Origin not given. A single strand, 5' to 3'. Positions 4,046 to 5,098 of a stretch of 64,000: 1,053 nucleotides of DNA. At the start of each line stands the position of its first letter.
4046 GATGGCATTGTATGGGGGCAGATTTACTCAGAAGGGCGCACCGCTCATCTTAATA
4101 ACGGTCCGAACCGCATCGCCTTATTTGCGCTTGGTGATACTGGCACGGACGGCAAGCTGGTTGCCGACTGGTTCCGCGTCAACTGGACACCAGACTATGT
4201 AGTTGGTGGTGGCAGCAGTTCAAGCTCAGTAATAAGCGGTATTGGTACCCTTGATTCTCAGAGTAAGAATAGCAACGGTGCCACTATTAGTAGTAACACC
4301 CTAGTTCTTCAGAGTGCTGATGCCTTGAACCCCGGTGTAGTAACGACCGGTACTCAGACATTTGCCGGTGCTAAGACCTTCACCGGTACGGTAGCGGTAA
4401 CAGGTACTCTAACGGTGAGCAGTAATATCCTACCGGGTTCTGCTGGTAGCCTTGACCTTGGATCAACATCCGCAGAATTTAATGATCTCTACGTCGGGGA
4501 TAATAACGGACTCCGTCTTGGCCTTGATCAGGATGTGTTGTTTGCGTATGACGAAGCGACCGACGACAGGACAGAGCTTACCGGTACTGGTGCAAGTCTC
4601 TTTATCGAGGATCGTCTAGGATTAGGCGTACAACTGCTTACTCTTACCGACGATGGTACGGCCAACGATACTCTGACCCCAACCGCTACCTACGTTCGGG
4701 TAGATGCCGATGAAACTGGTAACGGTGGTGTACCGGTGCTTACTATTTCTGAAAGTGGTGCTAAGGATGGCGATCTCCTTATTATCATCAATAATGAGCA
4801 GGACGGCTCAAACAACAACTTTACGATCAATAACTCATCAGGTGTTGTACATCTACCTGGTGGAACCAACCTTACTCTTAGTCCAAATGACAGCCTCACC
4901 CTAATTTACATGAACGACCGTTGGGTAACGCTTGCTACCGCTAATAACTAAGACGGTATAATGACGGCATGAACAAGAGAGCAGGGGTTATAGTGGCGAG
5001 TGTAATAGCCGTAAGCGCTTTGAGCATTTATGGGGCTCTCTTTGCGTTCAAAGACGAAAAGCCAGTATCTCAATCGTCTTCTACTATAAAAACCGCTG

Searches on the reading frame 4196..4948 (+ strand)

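Call 71: search_protein_families(library=phrogs, proteins=[window:4196-4948:+], max_evalue=0.01)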
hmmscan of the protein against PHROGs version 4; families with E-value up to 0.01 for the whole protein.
window:4196-4948:+ (251 aa): 1 family
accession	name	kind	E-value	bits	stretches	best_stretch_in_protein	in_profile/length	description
phrog_36222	-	unknown function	0.0011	19.2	1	60-109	44-96/350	-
